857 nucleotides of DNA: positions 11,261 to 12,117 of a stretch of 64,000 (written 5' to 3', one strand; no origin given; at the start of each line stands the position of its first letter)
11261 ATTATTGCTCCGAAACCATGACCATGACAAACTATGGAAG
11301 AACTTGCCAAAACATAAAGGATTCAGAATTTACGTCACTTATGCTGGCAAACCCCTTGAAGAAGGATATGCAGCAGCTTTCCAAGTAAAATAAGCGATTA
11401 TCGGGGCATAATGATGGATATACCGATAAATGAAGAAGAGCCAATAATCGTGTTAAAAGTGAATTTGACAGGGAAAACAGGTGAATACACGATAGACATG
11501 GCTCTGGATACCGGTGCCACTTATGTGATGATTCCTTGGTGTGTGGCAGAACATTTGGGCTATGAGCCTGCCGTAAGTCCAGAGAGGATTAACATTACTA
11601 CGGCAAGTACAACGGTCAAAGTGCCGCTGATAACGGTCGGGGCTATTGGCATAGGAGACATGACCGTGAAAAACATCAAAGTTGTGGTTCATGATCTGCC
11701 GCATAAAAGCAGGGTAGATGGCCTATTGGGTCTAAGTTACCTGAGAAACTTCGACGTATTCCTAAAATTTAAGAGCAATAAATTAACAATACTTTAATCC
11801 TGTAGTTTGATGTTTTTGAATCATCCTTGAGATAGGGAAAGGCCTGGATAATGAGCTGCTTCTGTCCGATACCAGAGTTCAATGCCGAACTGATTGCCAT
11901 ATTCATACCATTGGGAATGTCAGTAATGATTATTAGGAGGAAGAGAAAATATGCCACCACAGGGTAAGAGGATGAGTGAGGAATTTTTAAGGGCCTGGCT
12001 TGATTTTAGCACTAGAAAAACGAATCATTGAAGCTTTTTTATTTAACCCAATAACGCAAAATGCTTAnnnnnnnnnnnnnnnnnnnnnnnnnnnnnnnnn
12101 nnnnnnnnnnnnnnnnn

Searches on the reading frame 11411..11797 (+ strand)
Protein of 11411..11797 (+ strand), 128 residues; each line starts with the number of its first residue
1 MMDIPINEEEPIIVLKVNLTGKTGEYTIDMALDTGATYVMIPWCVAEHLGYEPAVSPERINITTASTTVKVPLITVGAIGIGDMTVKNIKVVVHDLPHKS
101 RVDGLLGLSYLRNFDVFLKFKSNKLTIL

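Call 4: search_protein_families(library=pfam, proteins=[window:11411-11797:+], max_evalue=0.1)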
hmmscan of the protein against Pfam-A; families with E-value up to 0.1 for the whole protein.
window:11411-11797:+ (128 aa): 4 families
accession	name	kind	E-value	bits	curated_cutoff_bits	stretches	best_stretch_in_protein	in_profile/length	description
PF13650.11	Asp_protease_2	-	4.4e-16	59.8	24.3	1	22-109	4-89/90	Aspartyl protease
PF13975.11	gag-asp_proteas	-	1.2e-15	58.3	28.2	1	24-113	6-92/92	gag-polyprotein putative aspartyl protease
PF00026.29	Asp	-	0.072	12.9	19.9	0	73-112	77-116/315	Eukaryotic aspartyl protease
PF00077.25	RVP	-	0.084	13.6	20.7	0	8-117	2-99/101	Retroviral aspartyl protease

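Call 12: search_protein_families(library=ncbifam, proteins=[window:11411-11797:+], max_evalue=1)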
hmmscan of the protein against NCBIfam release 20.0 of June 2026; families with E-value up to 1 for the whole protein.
window:11411-11797:+ (128 aa): 2 families
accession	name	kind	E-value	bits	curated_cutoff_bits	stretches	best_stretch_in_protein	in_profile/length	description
TIGR02281.1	clan_AA_DTGA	subfamily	2.8e-15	56.6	57.95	1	20-125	15-117/121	TIGR02281 family clan AA aspartic protease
TIGR03698.1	clan_AA_DTGF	subfamily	0.0001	22.6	57.35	1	15-124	2-106/107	clan AA aspartic protease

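Call 19: find_homologous_proteins(query=window:11411-11797:+, max_evalue=0.00001)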
Query window:11411-11797:+ (128 aa): 98 proteins with E <= 0.00001 among 103 candidates.
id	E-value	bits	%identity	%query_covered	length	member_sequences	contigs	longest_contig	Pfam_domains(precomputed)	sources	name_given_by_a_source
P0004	9.4e-78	276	100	100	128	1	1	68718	PF13650.12,PF13975.12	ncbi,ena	-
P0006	2.6e-52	194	71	98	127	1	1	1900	PF13650.12,PF13975.12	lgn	-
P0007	5.4e-48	180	69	98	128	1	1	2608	PF13650.12,PF13975.12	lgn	-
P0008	2.8e-41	159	61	99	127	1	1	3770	PF13650.12,PF13975.12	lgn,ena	-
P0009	1.3e-40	156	64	94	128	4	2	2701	PF13650.12,PF13975.12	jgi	jgi:clan AA aspartic protease (TIGR02281 family)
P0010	2.6e-40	155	61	98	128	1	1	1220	PF13650.12,PF13975.12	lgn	-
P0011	5.5e-40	154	62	94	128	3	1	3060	PF13650.12,PF13975.12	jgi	jgi:clan AA aspartic protease (TIGR02281 family)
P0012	6.2e-40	154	60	98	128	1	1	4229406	PF13650.12,PF13975.12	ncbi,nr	ncbi:MAG: retropepsin-like domain-containing protein [Thermoplasmata archaeon]|nr:MAG: retropepsin-l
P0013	7.2e-40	154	59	99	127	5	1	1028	PF13650.12,PF13975.12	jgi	-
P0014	8.0e-40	154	61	99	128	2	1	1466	PF13650.12,PF13975.12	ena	-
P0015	1.3e-39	153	60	98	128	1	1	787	PF13650.12,PF13975.12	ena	-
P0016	2.0e-39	153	59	97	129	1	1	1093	PF13650.12,PF13975.12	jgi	jgi:clan AA aspartic protease (TIGR02281 family)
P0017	2.2e-39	152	58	98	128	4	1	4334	PF13650.12,PF13975.12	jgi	jgi:clan AA aspartic protease (TIGR02281 family)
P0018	5.1e-39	151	59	98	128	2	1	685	PF13650.12,PF13975.12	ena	-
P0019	9.6e-39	150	60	98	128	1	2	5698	PF13650.12,PF13975.12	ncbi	ncbi:MAG: retropepsin-like aspartic protease [Calditrichia bacterium]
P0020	9.8e-39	150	57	99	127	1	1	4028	PF13650.12,PF13975.12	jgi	jgi:clan AA aspartic protease (TIGR02281 family)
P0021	3.9e-38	148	57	98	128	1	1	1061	PF13650.12,PF13975.12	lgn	-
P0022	7.2e-38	148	57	99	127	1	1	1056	PF13650.12,PF13975.12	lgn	-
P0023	8.0e-38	147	57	99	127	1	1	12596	PF13650.12,PF13975.12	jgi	jgi:clan AA aspartic protease (TIGR02281 family)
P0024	8.6e-38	147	60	95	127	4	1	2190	PF13650.12,PF13975.12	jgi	-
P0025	9.6e-38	147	57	99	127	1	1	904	PF13650.12,PF13975.12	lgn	-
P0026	1.8e-37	146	56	98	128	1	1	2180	PF13650.12,PF13975.12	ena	-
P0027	9.6e-37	144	60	94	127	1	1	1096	PF13650.12,PF13975.12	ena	-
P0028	9.9e-37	144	60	94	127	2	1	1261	PF13650.12,PF13975.12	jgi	-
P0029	1.0e-36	144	60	94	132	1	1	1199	PF13650.12,PF13975.12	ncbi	-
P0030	1.1e-36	144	56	99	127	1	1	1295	PF13650.12,PF13975.12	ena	-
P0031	2.1e-36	143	57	94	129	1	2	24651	PF13650.12,PF13975.12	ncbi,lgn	ncbi:MAG: TIGR02281 family clan AA aspartic protease [bacterium]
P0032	2.1e-36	143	55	98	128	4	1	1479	PF13650.12,PF13975.12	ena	-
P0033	7.4e-36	141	56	97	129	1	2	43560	PF13650.12,PF13975.12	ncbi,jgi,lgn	-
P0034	1.6e-35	140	58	97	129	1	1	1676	PF13650.12,PF13975.12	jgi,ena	-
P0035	2.0e-35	140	55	97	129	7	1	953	PF13650.12,PF13975.12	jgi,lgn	-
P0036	2.2e-35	140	56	98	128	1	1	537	PF13650.12,PF13975.12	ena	-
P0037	8.7e-35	138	56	97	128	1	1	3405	PF13650.12,PF13975.12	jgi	-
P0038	2.7e-34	136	53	98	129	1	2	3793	PF13650.12,PF13975.12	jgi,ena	-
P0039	4.6e-34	135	53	98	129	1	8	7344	PF13650.12,PF13975.12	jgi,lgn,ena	-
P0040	1.3e-33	134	54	99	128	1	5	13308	PF13650.12,PF13975.12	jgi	-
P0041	1.4e-33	134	55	98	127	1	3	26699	PF13650.12,PF13975.12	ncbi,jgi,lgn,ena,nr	ncbi:MAG: retroviral-like aspartic protease family protein [Bacteroidetes bacterium]|nr:retroviral-l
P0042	2.0e-33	133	54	98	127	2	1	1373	PF13650.12,PF13975.12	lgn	-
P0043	6.6e-33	132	59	90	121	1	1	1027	PF13650.12,PF13975.12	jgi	jgi:clan AA aspartic protease (TIGR02281 family)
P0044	6.7e-33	132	66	77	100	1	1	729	PF13650.12,PF13975.12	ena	-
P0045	9.5e-33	131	55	92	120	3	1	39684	PF13650.12,PF13975.12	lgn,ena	-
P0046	2.1e-32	130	61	85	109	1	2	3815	PF13650.12,PF13975.12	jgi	jgi:clan AA aspartic protease (TIGR02281 family)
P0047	2.9e-32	129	52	95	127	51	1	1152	PF13650.12,PF13975.12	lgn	-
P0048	4.4e-32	129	55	95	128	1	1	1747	PF13650.12,PF13975.12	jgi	-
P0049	7.7e-32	128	58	92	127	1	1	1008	PF13650.12,PF13975.12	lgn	-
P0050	8.5e-32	128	51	99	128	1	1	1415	PF13650.12,PF13975.12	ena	-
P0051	1.3e-31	127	54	95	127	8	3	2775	PF13650.12,PF13975.12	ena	-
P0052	2.0e-31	127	51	99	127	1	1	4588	PF13650.12,PF13975.12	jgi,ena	-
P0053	2.1e-31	127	58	91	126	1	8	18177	PF13650.12,PF13975.12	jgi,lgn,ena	-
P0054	2.2e-31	127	53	98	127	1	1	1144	PF13650.12,PF13975.12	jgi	-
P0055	2.5e-31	126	54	98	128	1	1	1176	PF13650.12,PF13975.12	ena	-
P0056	3.3e-31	126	50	96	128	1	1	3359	PF13650.12,PF13975.12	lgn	-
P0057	3.7e-31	126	51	99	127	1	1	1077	PF13650.12,PF13975.12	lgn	-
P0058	5.7e-31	125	55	91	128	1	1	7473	PF13650.12,PF13975.12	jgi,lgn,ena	-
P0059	7.0e-31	125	51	99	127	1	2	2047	PF13650.12,PF13975.12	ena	-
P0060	8.7e-31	125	54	95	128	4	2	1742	PF13650.12,PF13975.12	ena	-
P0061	9.5e-31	125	54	91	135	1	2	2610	PF13650.12,PF13975.12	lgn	-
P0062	1.4e-30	124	51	95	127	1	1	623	PF13650.12,PF13975.12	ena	-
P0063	2.8e-30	123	54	95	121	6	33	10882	PF13650.12,PF13975.12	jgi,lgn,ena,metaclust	metaclust:\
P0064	3.0e-30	123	52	98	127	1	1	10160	PF13650.12,PF13975.12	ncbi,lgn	-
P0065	6.3e-30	122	58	91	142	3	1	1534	PF13650.12,PF13975.12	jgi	-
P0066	1.1e-29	121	57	91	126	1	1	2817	PF13650.12,PF13975.12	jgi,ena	jgi:clan AA aspartic protease (TIGR02281 family)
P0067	1.3e-29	121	53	89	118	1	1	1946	PF13650.12,PF13975.12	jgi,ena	jgi:clan AA aspartic protease (TIGR02281 family)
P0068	2.2e-29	120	56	91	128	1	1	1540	PF13650.12,PF13975.12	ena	-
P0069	3.9e-29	119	49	95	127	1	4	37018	PF13650.12,PF13975.12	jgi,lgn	-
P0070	5.3e-29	119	61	75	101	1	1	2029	PF13650.12,PF13975.12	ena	-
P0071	8.4e-29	118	53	95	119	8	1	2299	PF13650.12,PF13975.12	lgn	-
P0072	1.2e-28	118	47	99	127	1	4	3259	PF13650.12,PF13975.12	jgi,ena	-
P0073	6.4e-28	115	52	90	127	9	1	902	PF13650.12,PF13975.12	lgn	-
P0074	7.1e-28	115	52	91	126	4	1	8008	PF13650.12,PF13975.12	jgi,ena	-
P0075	1.3e-27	114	53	91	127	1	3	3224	PF13650.12,PF13975.12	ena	-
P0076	2.4e-27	114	52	95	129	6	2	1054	PF13650.12,PF13975.12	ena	-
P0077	4.5e-27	113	50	95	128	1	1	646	PF13650.12,PF13975.12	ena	-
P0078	4.7e-27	113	57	77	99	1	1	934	PF13650.12,PF13975.12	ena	-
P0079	6.5e-27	112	48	95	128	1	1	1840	PF13650.12,PF13975.12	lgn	-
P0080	7.7e-27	112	56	77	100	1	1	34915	PF13650.12,PF13975.12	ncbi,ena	-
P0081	1.6e-26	111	50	95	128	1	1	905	PF13650.12,PF13975.12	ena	-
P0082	2.1e-26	111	50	95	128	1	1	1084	PF13650.12,PF13975.12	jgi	jgi:predicted aspartyl protease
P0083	3.1e-26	110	46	96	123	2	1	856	PF13650.12,PF13975.12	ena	-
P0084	1.1e-25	108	49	89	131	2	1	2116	PF13650.12,PF13975.12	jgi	jgi:predicted aspartyl protease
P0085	1.8e-25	108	56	78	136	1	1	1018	PF13650.12,PF13975.12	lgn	-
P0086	1.9e-25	107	48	95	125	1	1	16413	PF13650.12,PF13975.12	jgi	jgi:clan AA aspartic protease (TIGR02281 family)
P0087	4.9e-24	103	53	83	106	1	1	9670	PF13650.12,PF13975.12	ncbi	-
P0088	6.2e-24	103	57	69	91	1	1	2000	PF13650.12,PF13975.12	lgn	-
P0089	9.5e-24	102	56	77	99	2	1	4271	PF13650.12,PF13975.12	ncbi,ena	-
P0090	1.1e-22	98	47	90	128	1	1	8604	PF13650.12,PF13975.12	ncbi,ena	-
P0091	2.0e-22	98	49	77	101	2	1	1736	PF13650.12,PF13975.12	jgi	jgi:clan AA aspartic protease (TIGR02281 family)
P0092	4.6e-22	96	54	75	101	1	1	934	PF13650.12,PF13975.12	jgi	jgi:predicted aspartyl protease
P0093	6.0e-22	96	60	65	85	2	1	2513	PF13650.12,PF13975.12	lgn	-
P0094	2.4e-21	94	55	77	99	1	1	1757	PF13650.12,PF13975.12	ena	-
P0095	3.4e-21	94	54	77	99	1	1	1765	PF13650.12,PF13975.12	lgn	-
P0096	3.7e-20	90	48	76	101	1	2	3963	PF13650.12,PF13975.12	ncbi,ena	-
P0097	4.6e-18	84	49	69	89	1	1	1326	PF13650.12,PF13975.12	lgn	-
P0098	1.5e-15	75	36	98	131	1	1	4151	PF13650.12,PF13975.12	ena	-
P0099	1.7e-15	75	52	62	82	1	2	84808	PF13650.12,PF13975.12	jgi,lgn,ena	-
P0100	5.4e-15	74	43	77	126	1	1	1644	PF13650.12,PF13975.12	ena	-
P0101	1.1e-13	69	54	61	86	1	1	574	PF13650.12,PF13975.12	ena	-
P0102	3.4e-12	65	41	71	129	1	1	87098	PF13650.12,PF13975.12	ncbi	-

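Call 21: find_encoding_contigs(protein=P0006, flank=3000, max_places=3)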
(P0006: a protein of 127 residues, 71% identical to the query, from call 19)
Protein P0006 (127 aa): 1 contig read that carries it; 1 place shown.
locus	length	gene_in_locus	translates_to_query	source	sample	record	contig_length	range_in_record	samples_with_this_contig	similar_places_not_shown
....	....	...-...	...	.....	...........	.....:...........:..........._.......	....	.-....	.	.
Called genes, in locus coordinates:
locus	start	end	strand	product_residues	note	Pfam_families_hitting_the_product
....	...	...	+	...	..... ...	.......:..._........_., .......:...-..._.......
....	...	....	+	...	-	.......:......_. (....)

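Call 22: find_encoding_contigs(protein=P0007, flank=3000, max_places=3)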
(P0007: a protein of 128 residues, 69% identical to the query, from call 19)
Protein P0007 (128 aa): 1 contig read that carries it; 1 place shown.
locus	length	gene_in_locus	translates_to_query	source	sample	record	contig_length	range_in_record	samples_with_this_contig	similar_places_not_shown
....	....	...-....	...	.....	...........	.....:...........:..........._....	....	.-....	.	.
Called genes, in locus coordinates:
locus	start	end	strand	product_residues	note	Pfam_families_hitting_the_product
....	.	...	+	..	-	?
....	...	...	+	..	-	-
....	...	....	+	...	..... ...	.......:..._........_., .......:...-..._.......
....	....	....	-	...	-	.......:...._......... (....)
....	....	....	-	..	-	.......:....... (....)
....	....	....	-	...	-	?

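Call 23: find_encoding_contigs(protein=P0012, flank=4000, max_places=3)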
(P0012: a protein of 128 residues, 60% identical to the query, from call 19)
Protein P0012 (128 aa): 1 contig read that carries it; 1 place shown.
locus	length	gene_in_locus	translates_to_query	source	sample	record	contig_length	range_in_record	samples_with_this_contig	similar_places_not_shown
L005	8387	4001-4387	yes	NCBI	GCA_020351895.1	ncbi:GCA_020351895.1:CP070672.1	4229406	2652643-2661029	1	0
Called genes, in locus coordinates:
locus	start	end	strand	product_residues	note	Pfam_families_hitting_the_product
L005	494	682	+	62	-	-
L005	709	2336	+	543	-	-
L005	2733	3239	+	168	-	-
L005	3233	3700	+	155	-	-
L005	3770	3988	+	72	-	-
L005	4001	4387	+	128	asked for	PF13650:Asp_protease_2, PF13975:gag-asp_proteas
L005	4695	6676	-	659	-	PF14312:FG-GAP_2 (faint), PF13517:FG-GAP_3 (faint), PF01839:FG-GAP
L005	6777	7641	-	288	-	PF00133:tRNA-synt_1 (faint), PF01406:tRNA-synt_1e, PF09334:tRNA-synt_1g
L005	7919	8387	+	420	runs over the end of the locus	PF01555:N6_N4_Mtase, PF01170:UPF0020, PF08241:Methyltransf_11 (faint), PF01555:N6_N4_Mtase (weak)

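Call 51: find_encoding_contigs(protein=P0008, flank=3000, max_places=2)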
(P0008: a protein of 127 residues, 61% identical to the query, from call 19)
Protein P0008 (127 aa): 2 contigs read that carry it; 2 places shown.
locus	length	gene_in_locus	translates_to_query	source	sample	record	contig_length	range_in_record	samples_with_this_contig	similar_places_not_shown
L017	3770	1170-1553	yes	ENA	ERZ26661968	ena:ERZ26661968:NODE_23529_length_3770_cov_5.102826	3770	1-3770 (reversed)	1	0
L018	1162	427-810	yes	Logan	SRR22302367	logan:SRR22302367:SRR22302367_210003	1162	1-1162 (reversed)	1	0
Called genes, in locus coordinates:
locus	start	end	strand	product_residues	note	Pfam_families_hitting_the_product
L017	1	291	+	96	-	?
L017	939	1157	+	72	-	-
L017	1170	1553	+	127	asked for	PF13650:Asp_protease_2, PF13975:gag-asp_proteas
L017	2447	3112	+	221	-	PF12802:MarR_2 (weak), PF01909:NTP_transf_2, PF18765:Polbeta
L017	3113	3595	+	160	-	PF26481:DUF8154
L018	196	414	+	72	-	-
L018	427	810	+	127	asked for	PF13650:Asp_protease_2, PF13975:gag-asp_proteas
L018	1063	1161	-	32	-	?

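Call 52: find_encoding_contigs(protein=P0023, flank=4000, max_places=2)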
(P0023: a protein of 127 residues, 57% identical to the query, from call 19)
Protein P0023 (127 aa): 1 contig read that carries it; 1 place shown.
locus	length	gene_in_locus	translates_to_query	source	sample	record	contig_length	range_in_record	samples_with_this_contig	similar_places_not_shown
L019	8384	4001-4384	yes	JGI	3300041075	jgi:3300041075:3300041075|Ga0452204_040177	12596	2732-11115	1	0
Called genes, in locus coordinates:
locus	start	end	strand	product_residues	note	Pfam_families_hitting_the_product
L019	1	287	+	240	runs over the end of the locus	PF19502:DUF6036 (weak)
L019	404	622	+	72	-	-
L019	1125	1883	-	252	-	-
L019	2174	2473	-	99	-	-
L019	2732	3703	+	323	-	-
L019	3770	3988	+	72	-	-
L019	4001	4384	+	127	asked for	PF13650:Asp_protease_2, PF13975:gag-asp_proteas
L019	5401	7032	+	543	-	PF06439:3keto-disac_hyd (weak)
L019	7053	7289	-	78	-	-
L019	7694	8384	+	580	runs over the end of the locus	-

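Call 53: find_encoding_contigs(protein=P0033, flank=4000, max_places=2)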
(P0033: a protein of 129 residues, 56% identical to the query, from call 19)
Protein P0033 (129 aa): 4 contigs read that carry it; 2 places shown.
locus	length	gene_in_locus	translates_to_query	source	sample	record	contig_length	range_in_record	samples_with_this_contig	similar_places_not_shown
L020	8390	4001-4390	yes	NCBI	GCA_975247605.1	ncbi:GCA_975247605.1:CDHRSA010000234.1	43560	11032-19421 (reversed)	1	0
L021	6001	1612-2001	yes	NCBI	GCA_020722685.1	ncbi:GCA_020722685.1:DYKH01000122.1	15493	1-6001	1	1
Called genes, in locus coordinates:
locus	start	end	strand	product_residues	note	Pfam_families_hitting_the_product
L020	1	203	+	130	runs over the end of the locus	PF05168:HEPN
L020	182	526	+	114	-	PF18765:Polbeta, PF01909:NTP_transf_2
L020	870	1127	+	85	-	PF18882:DUF5647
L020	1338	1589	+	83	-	PF10049:DUF2283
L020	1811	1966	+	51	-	-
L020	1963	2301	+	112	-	-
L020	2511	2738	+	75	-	-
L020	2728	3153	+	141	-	PF01850:PIN (faint), PF13470:PIN_3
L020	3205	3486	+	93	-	PF27273:MJ0235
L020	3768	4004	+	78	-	-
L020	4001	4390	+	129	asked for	PF13975:gag-asp_proteas, PF13650:Asp_protease_2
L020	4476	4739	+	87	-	PF02653:BPD_transp_2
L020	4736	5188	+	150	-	PF01909:NTP_transf_2, PF18765:Polbeta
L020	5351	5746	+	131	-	PF13650:Asp_protease_2 (weak), PF13975:gag-asp_proteas (weak)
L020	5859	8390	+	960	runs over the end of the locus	PF13620:CarboxypepD_reg, PF13715:CarbopepD_reg_2, PF07715:Plug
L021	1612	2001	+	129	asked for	PF13975:gag-asp_proteas, PF13650:Asp_protease_2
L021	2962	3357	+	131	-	PF13650:Asp_protease_2 (weak), PF13975:gag-asp_proteas (weak)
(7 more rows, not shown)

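Call 58: search_protein_families(library=padloc, proteins=[window:11411-11797:+], max_evalue=0.01)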
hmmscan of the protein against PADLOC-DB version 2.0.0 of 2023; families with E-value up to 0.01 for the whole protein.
window:11411-11797:+ (128 aa): 3 families
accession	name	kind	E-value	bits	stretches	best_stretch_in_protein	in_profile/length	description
PDLC04402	PDC-M08B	-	2.5e-08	32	1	10-126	7-125/128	-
PDLC04405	PDC-M08B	-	2.7e-07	28.7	1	2-125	1-123/127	-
PDLC04403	PDC-M08B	-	0.0013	17.1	1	30-121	1-92/101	-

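Call 78: find_encoding_contigs(protein=P0009, flank=2500, max_places=2)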
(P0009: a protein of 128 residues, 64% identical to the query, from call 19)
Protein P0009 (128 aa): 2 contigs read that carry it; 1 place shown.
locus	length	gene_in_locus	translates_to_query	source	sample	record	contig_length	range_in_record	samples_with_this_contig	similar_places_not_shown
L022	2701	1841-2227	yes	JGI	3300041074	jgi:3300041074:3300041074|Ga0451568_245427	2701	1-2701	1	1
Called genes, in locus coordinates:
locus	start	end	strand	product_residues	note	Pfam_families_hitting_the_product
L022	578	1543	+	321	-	-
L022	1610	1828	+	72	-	-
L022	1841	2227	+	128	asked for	PF13650:Asp_protease_2, PF13975:gag-asp_proteas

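Call 79: find_encoding_contigs(protein=P0011, flank=2500, max_places=2)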
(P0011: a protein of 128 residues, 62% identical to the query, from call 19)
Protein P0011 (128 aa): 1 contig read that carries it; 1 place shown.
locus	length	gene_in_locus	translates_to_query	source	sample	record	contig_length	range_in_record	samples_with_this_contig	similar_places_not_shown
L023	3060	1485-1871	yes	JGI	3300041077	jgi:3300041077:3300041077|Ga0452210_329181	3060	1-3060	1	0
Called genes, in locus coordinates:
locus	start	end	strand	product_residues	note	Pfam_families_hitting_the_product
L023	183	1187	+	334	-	-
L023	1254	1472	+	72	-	-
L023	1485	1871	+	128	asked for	PF13975:gag-asp_proteas, PF13650:Asp_protease_2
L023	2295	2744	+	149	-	PF01575:MaoC_dehydratas, PF13452:FAS1_DH_region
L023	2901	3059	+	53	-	?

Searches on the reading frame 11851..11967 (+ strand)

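Call 41: search_protein_families(library=ncbifam, proteins=[window:11851-11967:+], max_evalue=1)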
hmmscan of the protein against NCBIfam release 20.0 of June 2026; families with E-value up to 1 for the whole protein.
window:11851-11967:+ (38 aa): 2 families
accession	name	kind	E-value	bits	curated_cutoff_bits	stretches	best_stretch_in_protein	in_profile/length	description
NF033507.3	Loki-CTERM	subfamily_domain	0.011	16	19.9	1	10-33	4-27/27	Loki-CTERM sorting domain-containing protein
NF045529.2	Heimdall-CTERM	domain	0.026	14.9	24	1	13-33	6-26/26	Heimdall-CTERM domain-containing surface protein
